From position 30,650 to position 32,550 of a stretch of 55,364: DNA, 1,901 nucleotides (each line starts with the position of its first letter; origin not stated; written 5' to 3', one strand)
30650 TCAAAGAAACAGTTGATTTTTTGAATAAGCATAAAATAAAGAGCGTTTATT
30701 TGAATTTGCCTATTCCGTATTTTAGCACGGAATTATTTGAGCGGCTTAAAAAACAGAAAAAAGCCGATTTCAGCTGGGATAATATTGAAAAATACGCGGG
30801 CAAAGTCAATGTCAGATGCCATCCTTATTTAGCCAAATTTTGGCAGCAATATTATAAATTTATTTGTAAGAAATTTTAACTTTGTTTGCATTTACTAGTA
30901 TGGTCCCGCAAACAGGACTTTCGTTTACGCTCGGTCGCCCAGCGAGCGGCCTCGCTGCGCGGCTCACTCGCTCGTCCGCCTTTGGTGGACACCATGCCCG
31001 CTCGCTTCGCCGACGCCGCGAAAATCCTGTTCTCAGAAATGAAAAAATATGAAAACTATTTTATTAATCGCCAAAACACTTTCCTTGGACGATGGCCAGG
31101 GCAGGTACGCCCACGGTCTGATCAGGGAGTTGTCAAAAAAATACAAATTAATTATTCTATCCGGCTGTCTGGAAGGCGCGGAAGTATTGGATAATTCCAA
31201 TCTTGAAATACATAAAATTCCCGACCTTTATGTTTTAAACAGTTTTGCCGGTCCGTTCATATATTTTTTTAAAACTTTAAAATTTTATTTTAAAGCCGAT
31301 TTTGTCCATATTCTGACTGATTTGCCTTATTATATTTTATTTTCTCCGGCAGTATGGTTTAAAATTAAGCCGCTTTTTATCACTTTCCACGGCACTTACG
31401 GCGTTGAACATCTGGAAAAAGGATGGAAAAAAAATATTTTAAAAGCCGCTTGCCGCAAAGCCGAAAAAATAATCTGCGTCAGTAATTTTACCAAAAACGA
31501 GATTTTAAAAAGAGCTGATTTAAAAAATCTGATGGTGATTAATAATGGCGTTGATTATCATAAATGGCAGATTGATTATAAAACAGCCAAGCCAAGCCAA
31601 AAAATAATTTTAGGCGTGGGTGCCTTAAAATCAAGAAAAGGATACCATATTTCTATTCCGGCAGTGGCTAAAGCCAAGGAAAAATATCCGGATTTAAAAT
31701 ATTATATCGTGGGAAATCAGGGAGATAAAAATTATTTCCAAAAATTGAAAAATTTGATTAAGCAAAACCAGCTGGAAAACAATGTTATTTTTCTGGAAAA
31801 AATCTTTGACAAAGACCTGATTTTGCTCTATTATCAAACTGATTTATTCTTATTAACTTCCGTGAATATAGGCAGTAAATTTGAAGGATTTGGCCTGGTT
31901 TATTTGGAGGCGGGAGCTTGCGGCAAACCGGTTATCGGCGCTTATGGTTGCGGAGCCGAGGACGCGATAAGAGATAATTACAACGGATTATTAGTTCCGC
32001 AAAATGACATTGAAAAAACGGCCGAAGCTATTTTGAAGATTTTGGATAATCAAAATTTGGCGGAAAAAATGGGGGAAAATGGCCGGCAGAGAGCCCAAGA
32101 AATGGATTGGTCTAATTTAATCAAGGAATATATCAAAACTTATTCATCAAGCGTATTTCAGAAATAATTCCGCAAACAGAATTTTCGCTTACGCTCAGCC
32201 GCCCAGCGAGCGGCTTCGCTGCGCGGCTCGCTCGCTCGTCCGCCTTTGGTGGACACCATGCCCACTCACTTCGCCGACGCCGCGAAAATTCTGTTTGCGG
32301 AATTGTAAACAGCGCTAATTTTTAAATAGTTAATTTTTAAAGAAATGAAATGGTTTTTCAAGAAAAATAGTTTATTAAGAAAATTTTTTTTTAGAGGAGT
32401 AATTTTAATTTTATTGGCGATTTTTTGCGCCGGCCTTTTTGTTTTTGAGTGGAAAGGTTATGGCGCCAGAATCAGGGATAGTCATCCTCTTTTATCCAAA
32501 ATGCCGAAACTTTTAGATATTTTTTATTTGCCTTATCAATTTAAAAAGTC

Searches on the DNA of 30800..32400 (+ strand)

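Call 13: search_rna_families(source=window, start=30800, end=32400, threshold=evalue, max_evalue=10)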
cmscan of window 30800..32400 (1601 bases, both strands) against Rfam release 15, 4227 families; matches with E-value up to 10: 4.
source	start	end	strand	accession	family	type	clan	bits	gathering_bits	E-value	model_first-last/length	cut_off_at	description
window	30839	30980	-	RF04321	tmRNA_permuted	Gene;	-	24.1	47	0.017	1-213/213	no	permuted transfer-messenger RNA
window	32161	32308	-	RF03926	MIR1435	Gene; miRNA;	-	20.9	94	4.1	1-186/186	no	MIR1435 microRNA precursor family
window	31101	31123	+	RF01128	sR43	Gene; snRNA; snoRNA; CD-box;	-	15.4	45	0.68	34-56/56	no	Small nucleolar RNA sR42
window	31709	31744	-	RF02125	JPX_2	Gene; lncRNA;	-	15.1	48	5.2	1-69/69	no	JPX transcript, XIST activator conserved region 2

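Call 71: search_with_rna_model(model_id=R1, sources=[L161, L162, L163], max_evalue=10, filters=off)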
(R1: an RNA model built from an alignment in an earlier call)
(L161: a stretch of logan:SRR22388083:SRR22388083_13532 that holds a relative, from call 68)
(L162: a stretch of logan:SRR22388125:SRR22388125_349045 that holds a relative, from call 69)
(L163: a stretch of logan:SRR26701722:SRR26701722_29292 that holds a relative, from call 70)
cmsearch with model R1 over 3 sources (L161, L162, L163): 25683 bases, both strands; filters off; matches with E-value up to 10: 7.
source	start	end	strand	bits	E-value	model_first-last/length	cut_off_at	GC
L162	8549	8610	-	11.8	0.55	1-95/95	no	0.27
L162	8574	8642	+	10.1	1.1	1-95/95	no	0.45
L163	214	266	+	7.5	3.7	1-95/95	no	0.4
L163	185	250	-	7.2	4.2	1-95/95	no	0.39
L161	1311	1381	+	6.2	6.6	1-95/95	no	0.3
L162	1171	1238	-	6.2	6.8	1-95/95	no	0.26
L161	6616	6674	-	5.5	9.1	1-95/95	no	0.2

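Call 82: search_dna_similar(query=window:32160-32310:+, collection=plasmids, mode=distant, max_evalue=0.01)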
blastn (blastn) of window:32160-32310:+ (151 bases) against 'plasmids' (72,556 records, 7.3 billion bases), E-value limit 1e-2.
No match.

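Call 83: search_dna_similar(query=window:32160-32310:+, collection=phages, mode=distant, max_evalue=0.01)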
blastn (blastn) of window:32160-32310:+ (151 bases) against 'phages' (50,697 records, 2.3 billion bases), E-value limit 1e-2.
No match.

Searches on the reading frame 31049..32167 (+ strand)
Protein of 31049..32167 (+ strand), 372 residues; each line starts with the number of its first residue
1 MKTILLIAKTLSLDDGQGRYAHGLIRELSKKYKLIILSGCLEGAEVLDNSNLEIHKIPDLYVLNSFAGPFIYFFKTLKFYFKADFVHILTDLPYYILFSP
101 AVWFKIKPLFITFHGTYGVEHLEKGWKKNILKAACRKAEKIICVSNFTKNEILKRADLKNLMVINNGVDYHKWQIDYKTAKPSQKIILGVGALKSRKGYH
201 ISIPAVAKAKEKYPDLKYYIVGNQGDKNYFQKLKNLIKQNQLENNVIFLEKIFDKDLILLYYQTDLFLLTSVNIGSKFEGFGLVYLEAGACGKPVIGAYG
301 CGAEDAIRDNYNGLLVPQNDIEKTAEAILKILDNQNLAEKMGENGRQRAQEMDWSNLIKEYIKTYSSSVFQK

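Call 37: find_encoding_contigs(protein=window:31049-32167:+, flank=6000, max_places=10)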
Protein window:31049-32167:+ (372 aa): 5 contigs read that carry it; 3 places shown.
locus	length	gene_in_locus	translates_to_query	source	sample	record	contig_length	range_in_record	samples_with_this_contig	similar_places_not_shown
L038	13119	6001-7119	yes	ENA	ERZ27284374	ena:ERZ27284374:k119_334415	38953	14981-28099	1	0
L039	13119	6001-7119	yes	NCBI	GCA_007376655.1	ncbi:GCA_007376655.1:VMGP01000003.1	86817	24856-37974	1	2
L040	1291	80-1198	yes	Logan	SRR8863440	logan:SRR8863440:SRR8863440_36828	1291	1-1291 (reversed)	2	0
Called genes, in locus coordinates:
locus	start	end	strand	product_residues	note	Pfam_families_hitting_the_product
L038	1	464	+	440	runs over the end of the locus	PF01041:DegT_DnrJ_EryC1, PF00266:Aminotran_5 (faint), PF01053:Cys_Met_Meta_PP (weak)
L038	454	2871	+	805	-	PF09586:YfhO (weak)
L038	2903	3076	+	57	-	-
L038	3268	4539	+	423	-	PF02310:B12-binding, PF04055:Radical_SAM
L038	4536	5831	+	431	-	PF02310:B12-binding, PF04055:Radical_SAM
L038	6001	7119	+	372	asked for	PF13439:Glyco_transf_4, PF20706:GT4-conflict (weak), PF00534:Glycos_transf_1, PF13692:Glyco_trans_1_4, PF13524:Glyco_trans_1_2 (weak)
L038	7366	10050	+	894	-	PF08757:CotH, PF13229:Beta_helix, PF05048:NosD, PF13229:Beta_helix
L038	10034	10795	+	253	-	PF09359:VTC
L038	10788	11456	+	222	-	PF02308:MgtC (weak), PF16316:DUF4956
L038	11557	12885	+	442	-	PF01554:MatE, PF01943:Polysacc_synt, PF13440:Polysacc_synt_3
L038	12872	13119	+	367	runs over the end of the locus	PF00534:Glycos_transf_1, PF13692:Glyco_trans_1_4, PF13524:Glyco_trans_1_2 (weak)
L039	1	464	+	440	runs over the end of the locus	PF01041:DegT_DnrJ_EryC1, PF00266:Aminotran_5 (faint), PF01053:Cys_Met_Meta_PP (weak)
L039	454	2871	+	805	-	PF09586:YfhO (weak)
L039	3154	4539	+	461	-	PF02310:B12-binding, PF04055:Radical_SAM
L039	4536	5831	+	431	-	PF02310:B12-binding, PF04055:Radical_SAM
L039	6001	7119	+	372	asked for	PF13439:Glyco_transf_4, PF20706:GT4-conflict (weak), PF00534:Glycos_transf_1, PF13692:Glyco_trans_1_4, PF13524:Glyco_trans_1_2 (weak)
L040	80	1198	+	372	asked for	PF13439:Glyco_transf_4, PF20706:GT4-conflict (weak), PF00534:Glycos_transf_1, PF13692:Glyco_trans_1_4, PF13524:Glyco_trans_1_2 (weak)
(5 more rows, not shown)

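Call 67: find_homologous_proteins(query=window:31049-32167:+, max_evalue=1e-40)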
Query window:31049-32167:+ (372 aa): 624 proteins with E <= 1e-40 among 4840 candidates; the best 120 are listed.
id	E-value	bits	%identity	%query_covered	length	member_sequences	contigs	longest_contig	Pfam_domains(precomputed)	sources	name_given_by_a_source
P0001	1.2e-247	839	100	100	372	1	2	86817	PF00534.27,PF13524.13,PF13439.13,PF20706.4,PF13692.13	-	-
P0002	1.8e-155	535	68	97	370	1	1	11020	PF00534.27,PF13524.13,PF13439.13,PF20706.4,PF13692.13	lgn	-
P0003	4.3e-145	501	61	97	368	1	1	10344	PF00534.27,PF13477.13,PF13579.13,PF13439.13,PF20706.4,PF13692.13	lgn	-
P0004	3.8e-140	485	61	98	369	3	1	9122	PF00534.27,PF13477.13,PF13524.13,PF13439.13,PF20706.4,PF13692.13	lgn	-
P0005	5.5e-138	478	60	98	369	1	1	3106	PF00534.27,PF13524.13,PF13439.13,PF20706.4,PF13692.13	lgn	-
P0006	2.2e-137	476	62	98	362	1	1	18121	PF00534.27,PF13524.13,PF13439.13,PF20706.4,PF13692.13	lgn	-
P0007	6.7e-125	435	57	98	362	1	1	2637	PF00534.27,PF13524.13,PF13439.13,PF13692.13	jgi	-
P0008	2.0e-122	427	55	100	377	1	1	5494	PF00534.27,PF13524.13,PF13439.13,PF20706.4,PF13692.13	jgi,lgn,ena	-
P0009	1.4e-119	417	56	99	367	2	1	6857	PF00534.27,PF13524.13,PF13439.13,PF13692.13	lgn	-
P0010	1.0e-118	414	54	99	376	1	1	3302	PF00534.27,PF13524.13,PF13439.13,PF20706.4,PF13692.13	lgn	-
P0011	2.0e-116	407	51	98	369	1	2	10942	PF00534.27,PF13439.13,PF13692.13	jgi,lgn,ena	-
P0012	3.1e-116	406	55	98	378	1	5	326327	PF00534.27,PF13524.13,PF13439.13,PF13692.13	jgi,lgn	jgi:phosphatidylinositol alpha-1,6-mannosyltransferase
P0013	5.3e-114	399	52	99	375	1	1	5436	PF00534.27,PF13524.13,PF13439.13,PF13692.13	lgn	-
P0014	1.4e-113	398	54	99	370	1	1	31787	PF00534.27,PF13477.13,PF13524.13,PF13439.13,PF20706.4,PF13692.13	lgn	-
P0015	5.6e-113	396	55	98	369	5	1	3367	PF00534.27,PF13439.13,PF20706.4,PF13692.13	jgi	-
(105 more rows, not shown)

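Call 68: find_encoding_contigs(protein=P0002, flank=4000, max_places=2)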
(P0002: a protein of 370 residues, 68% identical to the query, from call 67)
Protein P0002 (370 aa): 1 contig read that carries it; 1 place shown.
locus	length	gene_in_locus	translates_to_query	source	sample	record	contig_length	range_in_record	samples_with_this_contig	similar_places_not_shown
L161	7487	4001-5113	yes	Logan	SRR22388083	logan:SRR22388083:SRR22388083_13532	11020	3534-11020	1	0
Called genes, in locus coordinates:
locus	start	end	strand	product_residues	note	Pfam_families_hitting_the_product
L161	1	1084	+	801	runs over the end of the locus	PF09586:YfhO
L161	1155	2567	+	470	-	PF02310:B12-binding, PF04055:Radical_SAM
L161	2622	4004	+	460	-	PF02310:B12-binding, PF04055:Radical_SAM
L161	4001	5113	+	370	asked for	PF13439:Glyco_transf_4, PF20706:GT4-conflict, PF00534:Glycos_transf_1, PF13692:Glyco_trans_1_4, PF13524:Glyco_trans_1_2 (weak)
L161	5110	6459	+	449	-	PF01554:MatE, PF01943:Polysacc_synt, PF13440:Polysacc_synt_3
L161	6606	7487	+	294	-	?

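Call 69: find_encoding_contigs(protein=P0006, flank=4000, max_places=2)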
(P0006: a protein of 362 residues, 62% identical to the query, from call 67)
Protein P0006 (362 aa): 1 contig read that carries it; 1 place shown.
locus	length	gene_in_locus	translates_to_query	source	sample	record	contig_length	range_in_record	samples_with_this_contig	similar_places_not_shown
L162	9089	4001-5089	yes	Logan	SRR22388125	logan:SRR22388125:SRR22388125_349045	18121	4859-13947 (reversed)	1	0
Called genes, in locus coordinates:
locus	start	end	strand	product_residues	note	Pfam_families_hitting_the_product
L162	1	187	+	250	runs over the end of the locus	PF00106:adh_short, PF13561:adh_short_C2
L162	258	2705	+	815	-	PF09586:YfhO (weak)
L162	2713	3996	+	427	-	PF02310:B12-binding (weak), PF04055:Radical_SAM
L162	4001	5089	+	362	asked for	PF13439:Glyco_transf_4, PF20706:GT4-conflict, PF00534:Glycos_transf_1, PF13692:Glyco_trans_1_4, PF13524:Glyco_trans_1_2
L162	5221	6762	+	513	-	PF02310:B12-binding, PF04055:Radical_SAM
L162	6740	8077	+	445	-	PF01554:MatE, PF01943:Polysacc_synt, PF13440:Polysacc_synt_3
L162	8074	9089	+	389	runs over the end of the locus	PF01075:Glyco_transf_9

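Call 70: find_encoding_contigs(protein=P0003, flank=4000, max_places=2)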
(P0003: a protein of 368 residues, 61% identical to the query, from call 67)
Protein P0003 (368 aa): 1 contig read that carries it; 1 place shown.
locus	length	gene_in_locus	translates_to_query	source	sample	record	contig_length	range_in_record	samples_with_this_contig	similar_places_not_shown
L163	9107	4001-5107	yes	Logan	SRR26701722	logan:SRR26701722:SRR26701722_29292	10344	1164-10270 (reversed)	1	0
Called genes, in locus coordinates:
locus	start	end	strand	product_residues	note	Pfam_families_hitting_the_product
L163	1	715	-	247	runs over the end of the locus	PF01507:PAPS_reduct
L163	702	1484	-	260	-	PF01663:Phosphodiest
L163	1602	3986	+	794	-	PF09586:YfhO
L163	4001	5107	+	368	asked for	PF13477:Glyco_trans_4_2 (weak), PF13439:Glyco_transf_4, PF13579:Glyco_trans_4_4, PF20706:GT4-conflict, PF00534:Glycos_transf_1, PF13692:Glyco_trans_1_4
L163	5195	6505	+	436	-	PF01554:MatE (weak), PF01943:Polysacc_synt, PF13440:Polysacc_synt_3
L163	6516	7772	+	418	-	PF08323:Glyco_transf_5 (faint), PF13477:Glyco_trans_4_2, PF13439:Glyco_transf_4, PF13579:Glyco_trans_4_4, PF00534:Glycos_transf_1, PF13692:Glyco_trans_1_4, PF13524:Glyco_trans_1_2 (weak)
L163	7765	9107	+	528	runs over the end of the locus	-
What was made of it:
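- Closest known: Integron attC sites. Different: GT4 is present without elements in relatives (calls 68-70), so it is not a cassette.
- Tried and rejected: Gene-cassette reading of the pairs c1/c2 and c3/c4: rejected, because GT4 is present without elements in relatives (calls 68-70).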
